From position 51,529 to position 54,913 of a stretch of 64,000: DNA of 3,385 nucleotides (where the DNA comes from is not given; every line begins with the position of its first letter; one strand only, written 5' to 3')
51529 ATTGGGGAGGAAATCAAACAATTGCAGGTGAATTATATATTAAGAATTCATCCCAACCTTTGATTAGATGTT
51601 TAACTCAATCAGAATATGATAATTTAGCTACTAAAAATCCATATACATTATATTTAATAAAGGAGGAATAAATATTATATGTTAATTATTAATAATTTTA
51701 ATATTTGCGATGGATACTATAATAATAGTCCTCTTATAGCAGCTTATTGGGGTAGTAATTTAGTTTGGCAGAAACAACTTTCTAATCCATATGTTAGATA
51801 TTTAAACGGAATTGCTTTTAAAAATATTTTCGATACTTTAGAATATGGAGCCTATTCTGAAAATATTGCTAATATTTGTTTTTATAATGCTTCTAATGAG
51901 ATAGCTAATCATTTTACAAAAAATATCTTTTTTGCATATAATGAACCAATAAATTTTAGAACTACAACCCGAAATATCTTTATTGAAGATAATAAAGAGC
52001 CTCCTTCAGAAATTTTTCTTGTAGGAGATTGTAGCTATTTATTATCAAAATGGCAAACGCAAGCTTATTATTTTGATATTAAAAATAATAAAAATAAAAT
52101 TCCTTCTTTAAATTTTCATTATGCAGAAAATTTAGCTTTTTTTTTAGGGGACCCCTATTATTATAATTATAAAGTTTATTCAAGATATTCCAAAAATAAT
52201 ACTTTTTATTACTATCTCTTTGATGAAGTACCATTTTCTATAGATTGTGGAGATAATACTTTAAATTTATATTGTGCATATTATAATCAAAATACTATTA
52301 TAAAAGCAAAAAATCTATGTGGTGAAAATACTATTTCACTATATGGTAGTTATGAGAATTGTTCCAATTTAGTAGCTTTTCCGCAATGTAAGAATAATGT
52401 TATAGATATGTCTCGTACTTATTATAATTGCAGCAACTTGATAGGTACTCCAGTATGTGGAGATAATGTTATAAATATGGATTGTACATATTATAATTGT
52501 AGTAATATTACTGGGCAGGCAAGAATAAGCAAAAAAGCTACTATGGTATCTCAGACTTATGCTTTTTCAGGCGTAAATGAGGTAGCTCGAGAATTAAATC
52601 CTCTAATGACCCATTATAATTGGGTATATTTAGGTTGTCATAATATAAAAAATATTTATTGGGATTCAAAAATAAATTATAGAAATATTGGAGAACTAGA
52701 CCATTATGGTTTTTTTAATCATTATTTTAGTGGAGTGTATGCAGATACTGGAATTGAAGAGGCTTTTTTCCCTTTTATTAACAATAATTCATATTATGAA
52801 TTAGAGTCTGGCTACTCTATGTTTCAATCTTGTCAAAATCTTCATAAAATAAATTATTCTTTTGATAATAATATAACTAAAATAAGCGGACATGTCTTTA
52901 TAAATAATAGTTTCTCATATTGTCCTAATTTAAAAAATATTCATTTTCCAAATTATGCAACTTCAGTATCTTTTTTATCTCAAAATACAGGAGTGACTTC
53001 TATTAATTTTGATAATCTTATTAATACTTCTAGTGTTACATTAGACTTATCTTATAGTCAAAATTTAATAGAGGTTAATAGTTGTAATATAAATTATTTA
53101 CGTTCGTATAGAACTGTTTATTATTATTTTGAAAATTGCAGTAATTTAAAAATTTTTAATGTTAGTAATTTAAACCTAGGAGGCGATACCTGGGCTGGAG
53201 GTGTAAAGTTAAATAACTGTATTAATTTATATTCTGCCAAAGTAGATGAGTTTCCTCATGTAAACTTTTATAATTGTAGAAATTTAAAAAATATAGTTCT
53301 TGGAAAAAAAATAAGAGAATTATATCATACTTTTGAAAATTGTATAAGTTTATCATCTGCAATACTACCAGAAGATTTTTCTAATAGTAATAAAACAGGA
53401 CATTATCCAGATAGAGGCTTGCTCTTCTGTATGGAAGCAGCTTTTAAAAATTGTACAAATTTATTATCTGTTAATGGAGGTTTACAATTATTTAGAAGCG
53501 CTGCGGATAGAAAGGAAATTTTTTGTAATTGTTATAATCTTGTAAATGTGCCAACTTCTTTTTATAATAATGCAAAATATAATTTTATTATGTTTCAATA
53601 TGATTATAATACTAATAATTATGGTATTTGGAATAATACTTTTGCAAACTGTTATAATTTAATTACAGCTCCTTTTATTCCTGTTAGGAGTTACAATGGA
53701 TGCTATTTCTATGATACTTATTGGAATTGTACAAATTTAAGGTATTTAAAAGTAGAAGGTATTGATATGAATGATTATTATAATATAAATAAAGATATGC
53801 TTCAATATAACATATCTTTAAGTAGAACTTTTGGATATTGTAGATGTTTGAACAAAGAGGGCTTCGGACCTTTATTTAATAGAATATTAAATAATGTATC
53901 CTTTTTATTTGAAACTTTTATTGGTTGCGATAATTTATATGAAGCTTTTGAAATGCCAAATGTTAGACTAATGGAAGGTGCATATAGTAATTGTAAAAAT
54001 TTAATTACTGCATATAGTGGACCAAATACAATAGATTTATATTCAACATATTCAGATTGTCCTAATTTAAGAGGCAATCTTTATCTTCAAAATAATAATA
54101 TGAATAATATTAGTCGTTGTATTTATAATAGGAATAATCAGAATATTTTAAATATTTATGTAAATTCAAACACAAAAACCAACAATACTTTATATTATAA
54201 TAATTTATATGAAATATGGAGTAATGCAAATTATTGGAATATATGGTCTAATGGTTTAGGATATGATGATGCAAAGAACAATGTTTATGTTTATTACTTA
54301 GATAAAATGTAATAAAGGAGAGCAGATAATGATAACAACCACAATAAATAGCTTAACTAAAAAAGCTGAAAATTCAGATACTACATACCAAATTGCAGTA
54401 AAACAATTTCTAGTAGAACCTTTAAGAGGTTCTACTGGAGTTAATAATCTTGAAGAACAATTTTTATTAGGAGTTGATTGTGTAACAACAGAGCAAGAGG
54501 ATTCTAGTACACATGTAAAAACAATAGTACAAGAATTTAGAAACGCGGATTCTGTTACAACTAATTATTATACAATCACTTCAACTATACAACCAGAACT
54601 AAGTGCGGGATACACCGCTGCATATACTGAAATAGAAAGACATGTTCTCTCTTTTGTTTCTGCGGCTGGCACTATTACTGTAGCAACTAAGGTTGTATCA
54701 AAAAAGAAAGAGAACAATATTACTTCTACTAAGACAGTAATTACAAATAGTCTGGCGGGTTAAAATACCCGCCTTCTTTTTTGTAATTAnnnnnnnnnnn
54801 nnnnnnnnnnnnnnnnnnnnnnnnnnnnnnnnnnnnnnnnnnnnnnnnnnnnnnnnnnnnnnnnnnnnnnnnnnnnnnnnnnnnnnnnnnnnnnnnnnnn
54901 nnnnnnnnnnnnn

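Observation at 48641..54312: Paralogous LRR_5 (BspA-type) repeat proteins flank the YadA-like gene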

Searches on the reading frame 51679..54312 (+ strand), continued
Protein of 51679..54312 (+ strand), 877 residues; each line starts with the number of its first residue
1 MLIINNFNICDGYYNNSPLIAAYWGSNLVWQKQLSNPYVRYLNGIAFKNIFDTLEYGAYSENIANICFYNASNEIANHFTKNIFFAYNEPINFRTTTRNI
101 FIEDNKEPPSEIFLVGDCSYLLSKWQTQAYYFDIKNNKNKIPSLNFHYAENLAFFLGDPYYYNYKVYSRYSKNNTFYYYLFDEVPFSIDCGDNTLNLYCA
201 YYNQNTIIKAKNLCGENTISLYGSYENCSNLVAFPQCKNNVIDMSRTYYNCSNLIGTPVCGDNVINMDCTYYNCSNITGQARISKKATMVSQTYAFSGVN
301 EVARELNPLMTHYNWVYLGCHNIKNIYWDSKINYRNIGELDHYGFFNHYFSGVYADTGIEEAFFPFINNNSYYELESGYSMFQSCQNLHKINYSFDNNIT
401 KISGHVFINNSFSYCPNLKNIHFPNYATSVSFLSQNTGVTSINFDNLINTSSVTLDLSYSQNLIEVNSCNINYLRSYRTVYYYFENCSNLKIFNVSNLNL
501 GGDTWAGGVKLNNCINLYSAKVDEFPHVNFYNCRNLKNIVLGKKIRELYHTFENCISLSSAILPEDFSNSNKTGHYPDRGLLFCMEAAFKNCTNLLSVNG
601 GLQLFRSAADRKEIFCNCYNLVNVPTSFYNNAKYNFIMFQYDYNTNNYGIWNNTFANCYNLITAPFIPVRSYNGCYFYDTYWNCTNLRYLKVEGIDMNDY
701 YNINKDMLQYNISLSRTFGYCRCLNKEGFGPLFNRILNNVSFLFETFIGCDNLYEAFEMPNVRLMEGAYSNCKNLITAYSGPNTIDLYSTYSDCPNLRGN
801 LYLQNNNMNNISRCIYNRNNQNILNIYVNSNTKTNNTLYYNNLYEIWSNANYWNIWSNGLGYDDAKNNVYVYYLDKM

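Call 63: get_annotated_region(hit=H31, flank=9000)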
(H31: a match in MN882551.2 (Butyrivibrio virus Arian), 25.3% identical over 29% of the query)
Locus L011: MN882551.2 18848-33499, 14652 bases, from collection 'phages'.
description: Butyrivibrio virus Arian, complete genome.
organism: Butyrivibrio virus Arian (NCBI taxid 2696357)
taxonomy: Viruses; Duplodnaviria; Heunggongvirae; Uroviricota; Caudoviricetes
host: Butyrivibrio fibrisolvens DSM 3071; source: -; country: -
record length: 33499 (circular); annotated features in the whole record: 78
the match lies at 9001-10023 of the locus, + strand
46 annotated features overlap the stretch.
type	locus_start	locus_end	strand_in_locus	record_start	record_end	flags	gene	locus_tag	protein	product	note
CDS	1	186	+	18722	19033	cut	-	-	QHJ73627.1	hypothetical protein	Hypothetical coding region with unknown function. ORF predicted by GeneMarkS-2. Glimmer3. Phanotate-v1.1.2. ...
regulatory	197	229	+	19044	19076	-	-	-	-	terminator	Predicted by FindTerm v2.8.1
repeat_region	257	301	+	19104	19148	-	-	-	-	-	Score 53: 35/45 (77%25)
regulatory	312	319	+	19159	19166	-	-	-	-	promoter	promoter predicted by PhagePromoter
CDS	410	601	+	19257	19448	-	-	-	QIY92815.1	hypothetical protein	Similar to uncharacterised hypothetical protein Lactobacillus virus LLKu (YP_008859611.1). ORF predicted by Glimmer3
CDS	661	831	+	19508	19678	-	-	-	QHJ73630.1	hypothetical protein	Hypothetical coding region with unknown function. ORF predicted by Glimmer3. Phanotate-v1.1.2. Prodigal-v2.6.3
CDS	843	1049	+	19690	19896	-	-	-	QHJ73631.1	hypothetical protein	Hypothetical coding region with unknown function. ORF predicted by GeneMarkS-2. Glimmer3. Phanotate-v1.1.2. ...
regulatory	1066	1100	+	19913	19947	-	-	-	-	terminator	Predicted by FindTerm v2.8.1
regulatory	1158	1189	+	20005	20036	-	-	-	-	promoter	promoter predicted by PhagePromoter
CDS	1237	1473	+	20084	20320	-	-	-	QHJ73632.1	hypothetical protein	Hypothetical coding region with unknown function. ORF predicted by GeneMarkS-2. Glimmer3. Phanotate-v1.1.2. ...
regulatory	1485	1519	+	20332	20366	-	-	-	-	terminator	Predicted by FindTerm v2.8.1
repeat_region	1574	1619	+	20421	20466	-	-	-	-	-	Score 53: 35/45 (77%25)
tRNA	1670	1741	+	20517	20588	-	-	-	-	tRNA-Gln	tRNA Gln (TTG)_tRNA-Gln(TTG); Predicted by tRNAscan-SE 2.0 using online tool.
CDS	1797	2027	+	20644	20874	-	-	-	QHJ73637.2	Cro/CI family transcriptional regulator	Similar to Cro/CI family transcriptional regulator in Clostridium phage phiCT19406B (1567010.A0A0A7S112_9VIRU. VOG4543. ...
CDS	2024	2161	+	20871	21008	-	-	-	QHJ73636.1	hypothetical protein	Hypothetical coding region with unknown function. ORF predicted by Glimmer3. Phanotate-v1.1.2. Prodigal-v2.6.3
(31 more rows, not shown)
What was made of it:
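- Tried and rejected: The context of the related LRR gene in Butyrivibrio virus Arian was uninformative (call 63).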

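Call 64: search_protein_families(library=pfam, proteins=[P0013, P0014, P0018, P0020, P0012], max_evalue=0.01)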
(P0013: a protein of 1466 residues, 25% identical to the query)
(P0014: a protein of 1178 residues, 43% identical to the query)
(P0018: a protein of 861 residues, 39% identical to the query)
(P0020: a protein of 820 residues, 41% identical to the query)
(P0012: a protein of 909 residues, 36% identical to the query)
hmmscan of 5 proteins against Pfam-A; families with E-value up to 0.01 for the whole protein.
P0013 (1466 aa): 0 families

P0014 (1178 aa): 1 family
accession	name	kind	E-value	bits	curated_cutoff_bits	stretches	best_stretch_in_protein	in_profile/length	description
PF13306.12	LRR_5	-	1.1e-17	64.6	27.7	1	672-774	5-103/127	BspA type Leucine rich repeat region (6 copies)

P0018 (861 aa): 0 families

P0020 (820 aa): 1 family
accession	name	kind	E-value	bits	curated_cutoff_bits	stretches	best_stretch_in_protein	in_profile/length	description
PF24875.1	DUF7736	-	1e-06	29.2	25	0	599-620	16-33/59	Domain of unknown function (DUF7736)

P0012 (909 aa): 1 family
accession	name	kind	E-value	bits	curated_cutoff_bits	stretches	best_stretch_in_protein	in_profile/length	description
PF13306.12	LRR_5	-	1.6e-06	28.5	27.7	0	748-873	5-126/127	BspA type Leucine rich repeat region (6 copies)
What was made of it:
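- B's ortholog P0012 scores 28.5 bits on LRR_5, above the 27.7 cut-off (call 64).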

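Call 65: search_protein_families(library=phrogs, proteins=[P0013, P0014, P0018, P0020, P0012], max_evalue=0.001)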
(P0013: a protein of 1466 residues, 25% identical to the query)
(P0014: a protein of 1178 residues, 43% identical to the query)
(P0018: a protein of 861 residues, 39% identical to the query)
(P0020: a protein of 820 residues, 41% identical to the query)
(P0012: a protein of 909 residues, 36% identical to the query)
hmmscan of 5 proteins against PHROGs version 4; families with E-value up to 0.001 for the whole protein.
P0013 (1466 aa): 1 family
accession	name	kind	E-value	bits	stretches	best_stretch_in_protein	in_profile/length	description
phrog_17716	-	unknown function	5.5e-05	24.9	0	920-964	4-48/101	-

P0014 (1178 aa): 0 families

P0018 (861 aa): 1 family
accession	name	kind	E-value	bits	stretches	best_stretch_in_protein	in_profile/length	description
phrog_18789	-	unknown function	5e-07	30.9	0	444-464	3-23/60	-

P0020 (820 aa): 0 families

P0012 (909 aa): 1 family
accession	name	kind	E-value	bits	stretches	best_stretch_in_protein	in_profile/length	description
phrog_9915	-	unknown function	2.6e-15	55.8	3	485-670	1199-1374/1813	-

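Call 67: find_encoding_contigs(protein=P0033, flank=10000, max_places=1)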
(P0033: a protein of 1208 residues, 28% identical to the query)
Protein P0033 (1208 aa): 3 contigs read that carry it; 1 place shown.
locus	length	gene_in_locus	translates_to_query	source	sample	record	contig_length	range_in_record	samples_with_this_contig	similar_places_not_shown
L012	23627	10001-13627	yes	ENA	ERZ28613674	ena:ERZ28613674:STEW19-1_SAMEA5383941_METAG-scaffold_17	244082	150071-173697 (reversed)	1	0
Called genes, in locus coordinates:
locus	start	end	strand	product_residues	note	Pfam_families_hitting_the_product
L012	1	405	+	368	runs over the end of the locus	-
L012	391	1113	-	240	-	-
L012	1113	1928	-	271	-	PF04055:Radical_SAM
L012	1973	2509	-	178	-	PF11962:Peptidase_G2 (weak)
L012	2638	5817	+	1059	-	-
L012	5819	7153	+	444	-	-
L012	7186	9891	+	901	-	PF03736:EPTP (faint)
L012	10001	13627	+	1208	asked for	PF03382:DUF285 (faint), PF13306:LRR_5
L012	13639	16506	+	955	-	PF03382:DUF285 (faint), PF13306:LRR_5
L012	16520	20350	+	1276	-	PF03382:DUF285 (faint), PF13306:LRR_5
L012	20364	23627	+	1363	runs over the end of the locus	PF03382:DUF285 (faint), PF13306:LRR_5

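Call 68: find_encoding_contigs(protein=P0014, flank=10000, max_places=1)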
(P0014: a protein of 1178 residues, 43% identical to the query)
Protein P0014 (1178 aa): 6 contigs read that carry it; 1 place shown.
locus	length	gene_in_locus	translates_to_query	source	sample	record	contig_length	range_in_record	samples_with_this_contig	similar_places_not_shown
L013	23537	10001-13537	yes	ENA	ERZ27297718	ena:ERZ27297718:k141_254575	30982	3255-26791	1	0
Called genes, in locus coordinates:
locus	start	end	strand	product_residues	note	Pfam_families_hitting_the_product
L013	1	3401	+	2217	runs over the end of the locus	?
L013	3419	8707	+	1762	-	-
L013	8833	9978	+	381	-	PF03382:DUF285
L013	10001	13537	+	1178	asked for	PF13306:LRR_5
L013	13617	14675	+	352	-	PF00535:Glycos_transf_2, PF13641:Glyco_tranf_2_3 (weak)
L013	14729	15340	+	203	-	-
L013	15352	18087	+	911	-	-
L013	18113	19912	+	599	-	PF05876:GpA_ATPase (weak), PF00270:DEAD (weak), PF03237:Terminase_6N (weak)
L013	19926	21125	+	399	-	-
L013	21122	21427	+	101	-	PF00166:Cpn10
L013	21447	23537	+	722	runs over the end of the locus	PF04860:Phage_portal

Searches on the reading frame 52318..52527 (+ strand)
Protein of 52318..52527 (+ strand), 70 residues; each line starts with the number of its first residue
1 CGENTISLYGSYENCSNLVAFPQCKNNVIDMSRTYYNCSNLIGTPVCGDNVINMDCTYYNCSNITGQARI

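Call 83: find_related_loci(query=A4, collection=genome_contigs, flank=8000)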
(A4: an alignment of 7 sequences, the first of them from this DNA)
Query A4 (70 aa) in genome_contigs; peptide patterns used: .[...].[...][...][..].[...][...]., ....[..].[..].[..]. (x = any residue, [..] = any of these).
19 stretches matched a pattern; 4 encode a relative of the query (tblastn E <= 1e-3); 2 distinct loci.
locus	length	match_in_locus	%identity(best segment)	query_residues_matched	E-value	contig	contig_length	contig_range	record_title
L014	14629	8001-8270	57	1-67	3e-21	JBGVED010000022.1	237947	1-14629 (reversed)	MAG: Bacilli bacterium isolate fecal_MAG_421 fecal_MAG_421_contig_0024, whole genome shotgun sequence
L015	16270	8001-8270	53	1-67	3e-21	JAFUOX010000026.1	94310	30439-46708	MAG: Kiritimatiellae bacterium isolate RGIG4692 Roe_deer_Rectum.Co__c742581, whole genome shotgun sequence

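Call 86: search_protein_families(library=pfam, proteins=[L014:869-2659:+, L014:2726-3910:+, L014:3971-7237:+, L014:7263-11246:+, L014:11349-12419:+, L015:1393-3201:+, L015:4360-5850:+, L015:7332-10250:+, L015:10279-11340:+, L015:12964-14769:+], max_evalue=0.001)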
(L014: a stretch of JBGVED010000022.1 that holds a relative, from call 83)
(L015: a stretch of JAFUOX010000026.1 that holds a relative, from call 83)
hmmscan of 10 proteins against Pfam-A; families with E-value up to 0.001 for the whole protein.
L014:869-2659:+ (596 aa): 7 families
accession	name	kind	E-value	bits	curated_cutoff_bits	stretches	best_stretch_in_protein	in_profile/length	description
PF03382.20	DUF285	-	6.7e-66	219.9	25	4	358-440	7-88/120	Mycoplasma protein of unknown function, DUF285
PF13855.12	LRR_8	-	5.1e-10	39.4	27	0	173-233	2-58/61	Leucine rich repeat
PF25013.1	LRR_Zer-1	-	1.5e-09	38.5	27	1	142-238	4-100/137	Zer-1-like, Leucine-rich repeats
PF23952.1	LRR_EndoS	-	6.2e-09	36.5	27.9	0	146-232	42-114/116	Endo-beta-N-acetylglucosaminidase EndoS LRR domain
PF12799.13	LRR_4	-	1e-08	35.6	27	0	198-240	1-39/44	Leucine Rich repeats (2 copies)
PF24758.1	LRR_At5g56370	-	1.7e-07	31.6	27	0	149-232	14-94/227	FBD-associated F-box protein At5g56370, LRR repeats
PF24048.1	LRR_NXF1-5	-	5.8e-05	23.1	30.5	0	435-484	51-100/142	NXF1/2/3/5 leucine-rich repeat domain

L014:2726-3910:+ (394 aa): 2 families
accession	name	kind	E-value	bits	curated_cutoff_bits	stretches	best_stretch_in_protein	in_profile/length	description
PF03382.20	DUF285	-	1.7e-21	76.6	25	2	61-131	15-83/120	Mycoplasma protein of unknown function, DUF285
PF24243.1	Phage_tail_C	-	1.8e-09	37.2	23.7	1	369-393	2-25/26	Phage tail tip domain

L014:3971-7237:+ (1088 aa): 1 family
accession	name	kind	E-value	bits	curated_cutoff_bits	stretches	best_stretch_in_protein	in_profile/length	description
PF24875.1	DUF7736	-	0.00011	22.7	25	0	250-269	14-33/59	Domain of unknown function (DUF7736)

L014:7263-11246:+ (1327 aa): 1 family
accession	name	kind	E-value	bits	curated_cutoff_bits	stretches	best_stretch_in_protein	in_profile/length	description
PF03382.20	DUF285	-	9.8e-18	64.5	25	0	587-684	3-109/120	Mycoplasma protein of unknown function, DUF285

L014:11349-12419:+ (356 aa): 2 families
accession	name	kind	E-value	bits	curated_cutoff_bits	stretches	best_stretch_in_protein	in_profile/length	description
PF00535.33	Glycos_transf_2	-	2.4e-19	70.4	23.3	1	10-157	2-137/168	Glycosyl transferase family 2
PF10111.15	Glyco_tranf_2_2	-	1.7e-05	24.9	27.3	1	10-101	2-94/276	Glycosyltransferase like family 2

L015:1393-3201:+ (602 aa): 0 families

L015:4360-5850:+ (496 aa): 0 families

L015:7332-10250:+ (972 aa): 3 families
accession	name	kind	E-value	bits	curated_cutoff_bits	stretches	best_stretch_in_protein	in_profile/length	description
PF07648.20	Kazal_2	-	1.4e-14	54.3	22.8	0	374-388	4-18/48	Kazal-type serine protease inhibitor domain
PF24875.1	DUF7736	-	6.2e-13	49.1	25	0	388-407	14-33/59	Domain of unknown function (DUF7736)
PF13306.12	LRR_5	-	1.2e-09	38.5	27.7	0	511-632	8-126/127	BspA type Leucine rich repeat region (6 copies)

L015:10279-11340:+ (353 aa): 2 families
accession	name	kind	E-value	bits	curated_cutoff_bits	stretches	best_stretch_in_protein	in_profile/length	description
PF00535.33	Glycos_transf_2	-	2.3e-18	67.1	23.3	1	11-154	2-132/168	Glycosyl transferase family 2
PF10111.15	Glyco_tranf_2_2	-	0.00028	20.9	27.3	1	12-101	3-93/276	Glycosyltransferase like family 2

L015:12964-14769:+ (601 aa): 2 families
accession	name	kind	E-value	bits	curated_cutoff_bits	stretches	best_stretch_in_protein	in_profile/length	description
PF19789.6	DUF6273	-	4.7e-10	40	23.5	1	38-180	5-168/172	Domain of unknown function (DUF6273)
PF00041.27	fn3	-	1.7e-05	25.4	25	0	230-272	14-51/84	Fibronectin type III domain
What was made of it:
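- One protein in a large phage-like contig joins DUF285 (76 bits) and Phage_tail_C (37 bits) (call 86).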

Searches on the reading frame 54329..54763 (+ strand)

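Call 3: search_protein_families(library=pfam, proteins=[window:54329-54763:+], max_evalue=1)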
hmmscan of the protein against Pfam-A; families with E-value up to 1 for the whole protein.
window:54329-54763:+ (144 aa): 1 family
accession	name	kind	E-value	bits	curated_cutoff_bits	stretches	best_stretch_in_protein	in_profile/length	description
PF08976.17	EF-hand_11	-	0.16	13.3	21.7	1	51-80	7-36/105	EF-hand domain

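Call 4: search_protein_families(library=phrogs, proteins=[window:54329-54763:+], max_evalue=0.01)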
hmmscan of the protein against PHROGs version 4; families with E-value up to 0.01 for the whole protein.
window:54329-54763:+ (144 aa): 0 families
